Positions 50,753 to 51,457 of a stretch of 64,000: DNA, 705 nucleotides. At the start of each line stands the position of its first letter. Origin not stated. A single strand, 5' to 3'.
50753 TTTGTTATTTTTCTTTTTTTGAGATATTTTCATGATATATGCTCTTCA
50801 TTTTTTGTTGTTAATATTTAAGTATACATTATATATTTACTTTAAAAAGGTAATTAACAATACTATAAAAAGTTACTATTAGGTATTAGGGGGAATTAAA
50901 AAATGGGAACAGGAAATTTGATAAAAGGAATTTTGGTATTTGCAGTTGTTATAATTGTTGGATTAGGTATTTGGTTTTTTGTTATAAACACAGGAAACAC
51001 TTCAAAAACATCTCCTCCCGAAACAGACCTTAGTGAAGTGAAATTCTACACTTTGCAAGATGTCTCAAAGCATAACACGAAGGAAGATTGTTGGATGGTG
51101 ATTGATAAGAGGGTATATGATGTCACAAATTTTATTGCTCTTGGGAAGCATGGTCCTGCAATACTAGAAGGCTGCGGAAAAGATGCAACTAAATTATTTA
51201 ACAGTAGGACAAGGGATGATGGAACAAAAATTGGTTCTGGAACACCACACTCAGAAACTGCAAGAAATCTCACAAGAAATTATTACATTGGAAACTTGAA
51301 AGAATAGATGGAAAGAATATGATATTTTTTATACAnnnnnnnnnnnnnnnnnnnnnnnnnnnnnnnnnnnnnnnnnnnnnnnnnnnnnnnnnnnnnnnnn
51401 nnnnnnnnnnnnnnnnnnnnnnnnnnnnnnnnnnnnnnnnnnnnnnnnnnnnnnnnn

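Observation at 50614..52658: Cytochrome b5-like protein paired with a NOX/ferric-reductase-type flavocytochrome in a PFOR-dependent (anaerobic) archaeon; truncated HxlR-like fragment upstream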

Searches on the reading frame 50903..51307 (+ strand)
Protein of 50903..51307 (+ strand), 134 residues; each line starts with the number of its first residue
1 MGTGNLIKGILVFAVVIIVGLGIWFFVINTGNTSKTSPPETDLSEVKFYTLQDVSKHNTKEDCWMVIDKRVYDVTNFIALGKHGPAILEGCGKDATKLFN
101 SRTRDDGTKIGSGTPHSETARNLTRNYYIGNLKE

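Call 3: search_protein_families(library=pfam, proteins=[window:50903-51307:+], max_evalue=0.1)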
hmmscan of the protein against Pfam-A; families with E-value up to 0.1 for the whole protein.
window:50903-51307:+ (134 aa): 1 family
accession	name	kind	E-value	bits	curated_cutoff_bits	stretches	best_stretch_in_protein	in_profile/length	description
PF00173.33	Cyt-b5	-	5.5e-18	65.2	23.7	1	50-133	1-74/74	Cytochrome b5-like Heme/Steroid binding domain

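Call 4: search_protein_families(library=ncbifam, proteins=[window:50903-51307:+], max_evalue=0.1)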
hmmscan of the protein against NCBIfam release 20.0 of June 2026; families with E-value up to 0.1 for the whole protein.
window:50903-51307:+ (134 aa): 0 families

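Call 12: find_homologous_proteins(query=window:50903-51304:+)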
Query window:50903-51304:+ (134 aa): 359 proteins with E <= 0.001 among 362 candidates; the best 120 are listed.
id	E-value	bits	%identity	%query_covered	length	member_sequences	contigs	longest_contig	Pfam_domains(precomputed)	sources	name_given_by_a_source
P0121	9.6e-85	300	99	100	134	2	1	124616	PF00173.34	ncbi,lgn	ncbi:MAG: cytochrome b5-like heme/steroid binding domain-containing protein [Candidatus Altiarchaeot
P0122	5.1e-38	148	51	93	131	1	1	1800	PF00173.34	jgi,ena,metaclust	metaclust:\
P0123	1.4e-37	147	59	92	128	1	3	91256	PF00173.34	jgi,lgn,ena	-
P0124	2.3e-37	146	55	91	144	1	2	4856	PF00173.34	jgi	-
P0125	5.1e-37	145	69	68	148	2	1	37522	PF00173.34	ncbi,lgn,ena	-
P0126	7.7e-34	135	49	94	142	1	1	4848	PF00173.34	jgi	-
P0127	7.8e-34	135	63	78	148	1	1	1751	PF00173.34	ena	-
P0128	1.7e-33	134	65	66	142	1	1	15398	PF00173.34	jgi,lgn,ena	-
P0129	2.8e-32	130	50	70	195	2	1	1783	PF00173.34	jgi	jgi:cytochrome b involved in lipid metabolism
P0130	3.3e-32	130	44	96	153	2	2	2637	PF00173.34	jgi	-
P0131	2.9e-30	123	63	67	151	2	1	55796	PF00173.34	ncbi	-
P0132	1.7e-29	121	53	96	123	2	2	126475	PF00173.34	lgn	-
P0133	2.6e-29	120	62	63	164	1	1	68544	PF00173.34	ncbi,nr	ncbi:MAG: cytochrome b5 domain-containing protein [Candidatus Omnitrophica bacterium]|nr:cytochrome 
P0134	5.5e-29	119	52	76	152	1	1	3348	PF00173.34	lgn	-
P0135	1.1e-28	118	47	93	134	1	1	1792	PF00173.34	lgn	-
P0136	2.3e-28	117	47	97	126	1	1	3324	PF00173.34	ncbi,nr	ncbi:cytochrome b5 domain-containing protein [candidate division WOR-3 bacterium]|nr:cytochrome b5 d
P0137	4.4e-28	116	53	70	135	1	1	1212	PF00173.34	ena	-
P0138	2.5e-27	114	47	96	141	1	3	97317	PF00173.34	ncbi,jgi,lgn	-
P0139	6.2e-27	113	51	77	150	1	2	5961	PF00173.34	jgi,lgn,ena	-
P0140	7.6e-27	112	58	63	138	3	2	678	PF00173.34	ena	-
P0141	8.0e-27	112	60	65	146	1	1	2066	PF00173.34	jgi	jgi:predicted heme/steroid binding protein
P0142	1.0e-26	112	60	63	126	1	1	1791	PF00173.34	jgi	jgi:cytochrome b involved in lipid metabolism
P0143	2.1e-26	111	56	66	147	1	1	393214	PF00173.34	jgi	jgi:cytochrome b involved in lipid metabolism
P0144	6.8e-26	109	55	66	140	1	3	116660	PF00173.34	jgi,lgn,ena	-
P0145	7.7e-26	109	55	78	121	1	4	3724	PF00173.34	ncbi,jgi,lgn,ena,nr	ncbi:cytochrome b5 domain-containing protein [Candidatus Micrarchaeota archaeon]|nr:cytochrome b5 do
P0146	9.3e-26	109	46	93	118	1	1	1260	PF00173.34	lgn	-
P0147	4.9e-25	106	50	77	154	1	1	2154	PF00173.34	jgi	jgi:hypothetical protein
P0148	7.8e-25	106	54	73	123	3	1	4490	PF00173.34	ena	-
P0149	9.1e-25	105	59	65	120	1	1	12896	PF00173.34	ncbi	-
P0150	2.0e-24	104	46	85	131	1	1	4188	PF00173.34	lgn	-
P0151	2.1e-24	104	53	77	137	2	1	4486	PF00173.34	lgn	-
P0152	2.1e-24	104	45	93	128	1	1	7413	PF00173.34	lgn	-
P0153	2.2e-24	104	41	92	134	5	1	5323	PF00173.34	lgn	-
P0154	2.3e-24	104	46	93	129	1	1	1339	PF00173.34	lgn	-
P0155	4.3e-24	103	46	95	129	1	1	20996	PF00173.34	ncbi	-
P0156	4.4e-24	103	43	100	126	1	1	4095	PF00173.34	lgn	-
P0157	5.2e-24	103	39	91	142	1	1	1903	PF00173.34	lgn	-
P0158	7.0e-24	103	44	96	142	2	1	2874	PF00173.34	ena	-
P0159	8.4e-24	102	58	63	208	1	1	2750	PF00173.34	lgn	-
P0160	9.1e-24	102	59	71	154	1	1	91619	PF28595.1,PF00173.34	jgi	jgi:predicted heme/steroid binding protein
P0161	9.3e-24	102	47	94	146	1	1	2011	PF00173.34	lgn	-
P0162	9.9e-24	102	44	99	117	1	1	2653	PF00173.34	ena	-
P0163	1.4e-23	102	55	69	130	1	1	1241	PF00173.34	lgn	-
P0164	1.4e-23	102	44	90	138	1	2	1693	PF00173.34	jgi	jgi:cytochrome b involved in lipid metabolism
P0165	1.5e-23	102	57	63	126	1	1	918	PF00173.34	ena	-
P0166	1.7e-23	101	49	82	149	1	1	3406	PF00173.34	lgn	-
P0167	2.0e-23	101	60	65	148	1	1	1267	PF00173.34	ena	-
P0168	2.8e-23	101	56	63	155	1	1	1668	PF00173.34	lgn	-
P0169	7.8e-23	99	43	93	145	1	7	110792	PF00173.34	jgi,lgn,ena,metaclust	metaclust:\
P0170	8.9e-23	99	40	96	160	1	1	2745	PF00173.34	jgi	jgi:cytochrome b involved in lipid metabolism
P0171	9.6e-23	99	53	63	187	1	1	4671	PF01476.27,PF00173.34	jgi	jgi:cytochrome b involved in lipid metabolism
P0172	1.1e-22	99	56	66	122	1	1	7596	PF00173.34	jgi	jgi:cytochrome b involved in lipid metabolism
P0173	1.1e-22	99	50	76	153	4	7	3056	PF00173.34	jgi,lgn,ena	-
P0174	1.3e-22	99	50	78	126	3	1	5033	PF00173.34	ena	-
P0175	1.4e-22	98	45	79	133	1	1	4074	PF00173.34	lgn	-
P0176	1.4e-22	98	46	88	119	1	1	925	PF00173.34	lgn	-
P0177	1.6e-22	98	55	66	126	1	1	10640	PF00173.34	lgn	-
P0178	1.7e-22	98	55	66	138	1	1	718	PF00173.34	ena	-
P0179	1.8e-22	98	42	95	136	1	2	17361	PF00173.34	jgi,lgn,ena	jgi:cytochrome b involved in lipid metabolism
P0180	2.0e-22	98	44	96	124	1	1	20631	PF00173.34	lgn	-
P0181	2.1e-22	98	52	67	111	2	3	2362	PF00173.34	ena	-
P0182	2.4e-22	98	49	75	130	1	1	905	PF00173.34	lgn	-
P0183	2.9e-22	97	44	96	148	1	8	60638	PF00173.34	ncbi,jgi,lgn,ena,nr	ncbi:MAG: cytochrome B5 [Candidatus Diapherotrites archaeon CG10_big_fil_rev_8_21_14_0_10_31_34]|nr:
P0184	3.6e-22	97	45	89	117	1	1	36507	PF00173.34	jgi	jgi:cytochrome b involved in lipid metabolism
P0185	3.7e-22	97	41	97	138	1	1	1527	PF00173.34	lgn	-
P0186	4.0e-22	97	42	96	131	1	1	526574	PF00173.34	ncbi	-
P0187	4.6e-22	97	42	95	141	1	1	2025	PF00173.34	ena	-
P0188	4.6e-22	97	41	90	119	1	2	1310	PF00173.34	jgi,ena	-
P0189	5.2e-22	97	46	96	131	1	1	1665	PF00173.34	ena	-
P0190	5.4e-22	97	47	92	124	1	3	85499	PF00173.34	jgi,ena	jgi:cytochrome b involved in lipid metabolism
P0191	5.6e-22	96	55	64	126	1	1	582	PF00173.34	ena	-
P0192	6.0e-22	96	53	71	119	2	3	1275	PF00173.34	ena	-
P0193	6.1e-22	96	42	95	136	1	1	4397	PF00173.34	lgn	-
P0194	6.2e-22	96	42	93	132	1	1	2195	PF00173.34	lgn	-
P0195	6.3e-22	96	56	66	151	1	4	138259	PF00173.34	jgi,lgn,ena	-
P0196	7.0e-22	96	47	87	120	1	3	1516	PF00173.34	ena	-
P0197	7.2e-22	96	37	93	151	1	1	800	PF00173.34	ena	-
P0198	8.4e-22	96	51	72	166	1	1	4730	PF00173.34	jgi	jgi:cytochrome b involved in lipid metabolism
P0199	8.9e-22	96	49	78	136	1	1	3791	PF00173.34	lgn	-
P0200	9.2e-22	96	43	96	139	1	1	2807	PF00173.34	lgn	-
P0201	1.0e-21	96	43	88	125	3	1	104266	PF00173.34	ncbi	ncbi:MAG: cytochrome b5 domain-containing protein [bacterium]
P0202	1.1e-21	96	50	76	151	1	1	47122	PF00173.34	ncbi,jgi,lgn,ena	-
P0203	1.1e-21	95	46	87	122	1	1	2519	PF00173.34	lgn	-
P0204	1.1e-21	95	50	78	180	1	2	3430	PF00173.34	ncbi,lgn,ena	-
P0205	1.3e-21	95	51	70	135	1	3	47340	PF00173.34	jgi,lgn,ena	jgi:cytochrome b involved in lipid metabolism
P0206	1.4e-21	95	43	90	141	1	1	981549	PF00173.34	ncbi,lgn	ncbi:MAG: cytochrome b5-like heme/steroid binding domain-containing protein [Patescibacteria group b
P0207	1.5e-21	95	53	64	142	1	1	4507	PF00173.34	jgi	jgi:cytochrome b involved in lipid metabolism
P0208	1.6e-21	95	51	75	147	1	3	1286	PF00173.34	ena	-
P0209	1.7e-21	95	39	96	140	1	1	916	PF00173.34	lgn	-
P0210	1.7e-21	95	44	93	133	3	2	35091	PF00173.34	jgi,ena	jgi:cytochrome b involved in lipid metabolism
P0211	2.1e-21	95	46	91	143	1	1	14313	PF00173.34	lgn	-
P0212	2.1e-21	95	55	65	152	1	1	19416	PF00173.34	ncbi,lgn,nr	ncbi:hypothetical protein D6783_02995 [Candidatus Woesearchaeota archaeon]|nr:MAG: hypothetical prot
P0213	2.4e-21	94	54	66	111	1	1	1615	PF00173.34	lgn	-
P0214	2.8e-21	94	53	64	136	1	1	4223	PF00173.34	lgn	-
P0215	3.0e-21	94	42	97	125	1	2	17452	PF00173.34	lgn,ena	-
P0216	3.2e-21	94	46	93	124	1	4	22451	PF00173.34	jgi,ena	-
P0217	3.3e-21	94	45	89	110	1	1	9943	PF00173.34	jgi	jgi:cytochrome b involved in lipid metabolism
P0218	3.4e-21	94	58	64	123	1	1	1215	PF00173.34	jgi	-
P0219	3.4e-21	94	47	78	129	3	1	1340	PF00173.34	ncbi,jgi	jgi:cytochrome b involved in lipid metabolism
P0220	3.5e-21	94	53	66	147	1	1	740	PF00173.34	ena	-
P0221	3.5e-21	94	52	70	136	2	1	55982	PF00173.34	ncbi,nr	ncbi:cytochrome b5 domain-containing protein [Candidatus Woesearchaeota archaeon]|nr:cytochrome b5 d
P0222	3.8e-21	94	55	66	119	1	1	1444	PF00173.34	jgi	jgi:cytochrome b involved in lipid metabolism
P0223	3.8e-21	94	50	76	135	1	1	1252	PF00173.34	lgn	-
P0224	4.1e-21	94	48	77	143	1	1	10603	PF00173.34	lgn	-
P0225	4.2e-21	94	49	62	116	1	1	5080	PF00173.34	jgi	-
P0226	4.4e-21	94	51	66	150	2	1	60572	PF00173.34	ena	-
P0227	4.6e-21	94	53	64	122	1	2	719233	PF00173.34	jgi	jgi:cytochrome b involved in lipid metabolism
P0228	4.6e-21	94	48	80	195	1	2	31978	PF01476.27,PF00173.34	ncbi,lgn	-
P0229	4.6e-21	93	53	67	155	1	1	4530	PF00173.34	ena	-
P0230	5.2e-21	93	40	99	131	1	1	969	PF00173.34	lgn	-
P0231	5.2e-21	93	56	64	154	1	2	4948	PF00173.34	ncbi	-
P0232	5.4e-21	93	56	66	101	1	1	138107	PF00173.34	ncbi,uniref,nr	ncbi:MAG: cytochrome B [Candidatus Niyogibacteria bacterium CG10_big_fil_rev_8_21_14_0_10_46_36]|uni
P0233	5.4e-21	93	54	68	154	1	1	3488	PF00173.34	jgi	jgi:cytochrome b involved in lipid metabolism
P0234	6.1e-21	93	50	75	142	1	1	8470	PF00173.34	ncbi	-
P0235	6.3e-21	93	50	63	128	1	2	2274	PF00173.34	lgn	-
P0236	6.5e-21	93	49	75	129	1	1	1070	PF00173.34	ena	-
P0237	6.6e-21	93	44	95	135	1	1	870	PF00173.34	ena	-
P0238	6.7e-21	93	51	72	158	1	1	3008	PF00173.34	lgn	-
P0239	6.7e-21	93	40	97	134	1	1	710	PF00173.34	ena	-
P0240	7.8e-21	93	56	65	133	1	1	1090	PF00173.34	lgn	-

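Call 40: predict_structure(alignment_id=A2)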
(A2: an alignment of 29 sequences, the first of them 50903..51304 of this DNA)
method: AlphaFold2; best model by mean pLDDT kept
length: 134 residues; sequences in the alignment: 29
mean_pLDDT: 87.0   pTM: 0.65
mean pLDDT of the five models: 87.0, 86.1, 85.9, 83.8, 83.5
residues with pLDDT >= 90: 88; 70-90: 24; 50-70: 21; < 50: 1
segments of 3 or more residues with pLDDT < 50: none
pLDDT, mean of each block of 10 residues (from residue 1): 66 86 77 53 79 98 98 97 95 97 95 92 95 95
secondary structure, 60 per line:
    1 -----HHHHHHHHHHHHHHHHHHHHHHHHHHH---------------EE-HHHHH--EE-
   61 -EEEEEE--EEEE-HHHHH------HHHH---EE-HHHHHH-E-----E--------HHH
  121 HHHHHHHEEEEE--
elements in order: H6-32 H51-55 E62-67 E70-73 H75-79 H86-89 H96-101 H118-127 E128-132

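Call 44: fold_search(model_id=the predicted structure, library=pdb)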
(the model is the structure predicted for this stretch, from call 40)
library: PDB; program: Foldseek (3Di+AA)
matches with E <= 10: 81; with E <= 0.001: 59
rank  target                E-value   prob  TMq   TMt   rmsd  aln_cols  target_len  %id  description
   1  1icc_A                5.9e-08  1.00  0.50  0.76   2.9        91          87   40  RAT OUTER MITOCHONDRIAL MEMBRANE CYTOCHROME B5 (released 2001-09-19)
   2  1awp_A                7.7e-08  1.00  0.49  0.75   3.2        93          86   41  RAT OUTER MITOCHONDRIAL MEMBRANE CYTOCHROME B5 (released 1998-10-28)
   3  1icc_C                8.2e-08  1.00  0.50  0.79   3.1        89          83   40  RAT OUTER MITOCHONDRIAL MEMBRANE CYTOCHROME B5 (released 2001-09-19)
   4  2i89_A                8.8e-08  1.00  0.51  0.74   3.2        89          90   38  Structure of septuple mutant of Rat Outer Mitochondrial Membrane Cytochrome B5 (released 2006-10-31)
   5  1eue_A                1.0e-07  1.00  0.52  0.79   2.7        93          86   41  RAT OUTER MITOCHONDRIAL MEMBRANE CYTOCHROME B5 (released 2001-04-04)
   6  1lj0_D                1.1e-07  1.00  0.50  0.77   2.9        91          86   38  Structure of quintuple mutant of the rat outer mitocondrial cytochrome b5. (released 2002-11-20)
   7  2i89_C                1.1e-07  1.00  0.49  0.76   3.0        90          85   42  Structure of septuple mutant of Rat Outer Mitochondrial Membrane Cytochrome B5 (released 2006-10-31)
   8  1cxy                  1.5e-07  1.00  0.55  0.88   1.6        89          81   32  STRUCTURE AND CHARACTERIZATION OF ECTOTHIORHODOSPIRA VACUOLATA CYTOCHROME B558, A PROKARYOTIC HOMOLOGUE OF CYTOCHROME B5 (released 1999-09-10)
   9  1cyo                  1.5e-07  1.00  0.51  0.77   3.0        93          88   34  BOVINE CYTOCHROME B(5) (released 1994-11-30)
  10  3mus_A                2.4e-07  1.00  0.50  0.78   2.9        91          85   41  2A Resolution Structure of Rat Type B Cytochrome b5 (released 2011-04-13)
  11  3mus_B                2.6e-07  1.00  0.52  0.78   3.1        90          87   40  2A Resolution Structure of Rat Type B Cytochrome b5 (released 2011-04-13)
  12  2i89_D                2.9e-07  1.00  0.50  0.78   3.0        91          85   40  Structure of septuple mutant of Rat Outer Mitochondrial Membrane Cytochrome B5 (released 2006-10-31)
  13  1lj0_A                3.3e-07  1.00  0.50  0.74   2.9        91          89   38  Structure of quintuple mutant of the rat outer mitocondrial cytochrome b5. (released 2002-11-20)
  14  4hin_A                3.3e-07  1.00  0.49  0.80   3.0        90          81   36  2.4A Resolution Structure of Bovine Cytochrome b5 (S71L) (released 2013-10-16)
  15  1b5m                  4.7e-07  1.00  0.50  0.78   2.9        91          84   41  RAT OUTER MITOCHONDRIAL MEMBRANE CYTOCHROME B5 (released 1997-03-12)
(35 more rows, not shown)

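Call 45: search_solved_structures(query=A2, max_evalue=0.00001, show_alignments=5)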
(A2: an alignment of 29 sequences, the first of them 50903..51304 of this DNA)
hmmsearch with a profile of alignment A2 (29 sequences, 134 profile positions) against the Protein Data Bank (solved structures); distinct sequences matched with E-value up to 0.00001: 53.
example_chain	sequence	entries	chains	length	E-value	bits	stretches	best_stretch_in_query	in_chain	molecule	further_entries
1cxy_A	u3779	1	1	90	1.7e-23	86.3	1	47-133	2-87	CYTOCHROME B5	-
1eue_A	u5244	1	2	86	1.3e-21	80.2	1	51-133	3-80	CYTOCHROME B5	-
2i89_A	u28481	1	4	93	2.4e-21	79.3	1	49-133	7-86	Cytochrome b5 type B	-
3mus_A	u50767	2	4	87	3.1e-21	79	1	51-133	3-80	Cytochrome b5 type B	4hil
1awp_A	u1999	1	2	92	4e-21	78.6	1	49-133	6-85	CYTOCHROME B5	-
1b5m_A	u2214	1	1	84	4.3e-21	78.5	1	52-133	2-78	CYTOCHROME B5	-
3ozz_B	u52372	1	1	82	7.9e-21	77.7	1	52-133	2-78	Cytochrome b5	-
1icc_A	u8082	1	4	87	1.1e-20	77.1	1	51-133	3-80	CYTOCHROME B5 OUTER MITOCHONDRIAL MEMBRANE ISOFORM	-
3x32_A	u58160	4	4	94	3.4e-20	75.6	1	46-133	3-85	Cytochrome b5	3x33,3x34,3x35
1lj0_A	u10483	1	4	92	5.2e-20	75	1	49-133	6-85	Cytochrome B5 outer mitochondrial membrane isoform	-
3ner_A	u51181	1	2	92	5.5e-20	74.9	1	47-133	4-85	Cytochrome b5 type B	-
1hko_A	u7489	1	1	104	9.3e-20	74.2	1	47-133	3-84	CYTOCHROME B5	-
2i96_A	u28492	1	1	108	1.2e-19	73.9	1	46-133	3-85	Cytochrome b5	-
2ibj_A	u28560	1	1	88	2e-19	73.1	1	49-132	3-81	Cytochrome b5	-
4hin_A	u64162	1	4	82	2.1e-19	73.1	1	52-133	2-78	Cytochrome b5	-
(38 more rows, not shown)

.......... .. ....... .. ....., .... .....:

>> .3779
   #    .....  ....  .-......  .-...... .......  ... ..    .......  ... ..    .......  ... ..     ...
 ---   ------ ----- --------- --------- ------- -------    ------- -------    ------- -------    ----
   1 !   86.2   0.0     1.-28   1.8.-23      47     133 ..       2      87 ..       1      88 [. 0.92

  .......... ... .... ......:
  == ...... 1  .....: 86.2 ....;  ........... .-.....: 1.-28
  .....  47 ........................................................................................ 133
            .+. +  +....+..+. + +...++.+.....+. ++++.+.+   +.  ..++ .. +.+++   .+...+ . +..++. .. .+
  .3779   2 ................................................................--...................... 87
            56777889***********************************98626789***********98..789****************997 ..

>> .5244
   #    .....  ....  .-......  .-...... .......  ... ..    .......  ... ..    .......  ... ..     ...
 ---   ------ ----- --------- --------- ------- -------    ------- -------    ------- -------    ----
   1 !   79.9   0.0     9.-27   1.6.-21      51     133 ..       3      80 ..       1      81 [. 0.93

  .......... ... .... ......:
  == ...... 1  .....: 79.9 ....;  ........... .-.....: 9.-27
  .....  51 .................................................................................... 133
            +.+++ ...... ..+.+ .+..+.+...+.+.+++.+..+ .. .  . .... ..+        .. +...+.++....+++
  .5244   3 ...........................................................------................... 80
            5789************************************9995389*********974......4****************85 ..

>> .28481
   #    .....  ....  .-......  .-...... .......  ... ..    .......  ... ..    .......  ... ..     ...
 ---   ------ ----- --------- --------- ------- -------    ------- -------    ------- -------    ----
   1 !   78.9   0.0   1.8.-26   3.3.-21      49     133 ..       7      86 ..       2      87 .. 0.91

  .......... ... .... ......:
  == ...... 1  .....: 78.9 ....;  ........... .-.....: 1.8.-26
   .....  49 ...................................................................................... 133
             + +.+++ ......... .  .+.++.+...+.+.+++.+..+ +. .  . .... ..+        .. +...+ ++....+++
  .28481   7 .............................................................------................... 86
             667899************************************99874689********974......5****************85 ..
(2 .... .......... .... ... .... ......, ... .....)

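Call 62: find_encoding_contigs(protein=P0121, flank=3000, max_places=3)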
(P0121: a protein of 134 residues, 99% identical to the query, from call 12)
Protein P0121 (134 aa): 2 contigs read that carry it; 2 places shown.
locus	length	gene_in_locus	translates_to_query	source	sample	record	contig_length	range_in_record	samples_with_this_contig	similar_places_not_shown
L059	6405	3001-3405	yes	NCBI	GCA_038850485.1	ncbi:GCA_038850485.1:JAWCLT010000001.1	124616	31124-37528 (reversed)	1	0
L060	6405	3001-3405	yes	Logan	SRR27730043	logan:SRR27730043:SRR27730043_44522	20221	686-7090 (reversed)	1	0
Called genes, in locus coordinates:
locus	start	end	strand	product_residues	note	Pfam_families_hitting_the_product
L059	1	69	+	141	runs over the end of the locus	-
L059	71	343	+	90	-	PF01198:Ribosomal_L31e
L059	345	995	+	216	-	PF01912:eIF-6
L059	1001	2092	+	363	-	PF05559:DUF763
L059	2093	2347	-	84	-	-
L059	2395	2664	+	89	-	-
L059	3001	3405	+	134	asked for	PF00173:Cyt-b5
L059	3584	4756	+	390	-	PF01794:Ferric_reduct, PF08022:FAD_binding_8, PF00175:NAD_binding_1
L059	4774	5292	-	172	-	PF01467:CTP_transf_like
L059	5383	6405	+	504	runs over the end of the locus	PF01935:DUF87, PF05872:HerA_C (faint)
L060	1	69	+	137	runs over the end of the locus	-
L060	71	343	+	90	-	PF01198:Ribosomal_L31e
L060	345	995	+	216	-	PF01912:eIF-6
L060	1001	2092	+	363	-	PF05559:DUF763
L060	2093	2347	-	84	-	-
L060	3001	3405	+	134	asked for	PF00173:Cyt-b5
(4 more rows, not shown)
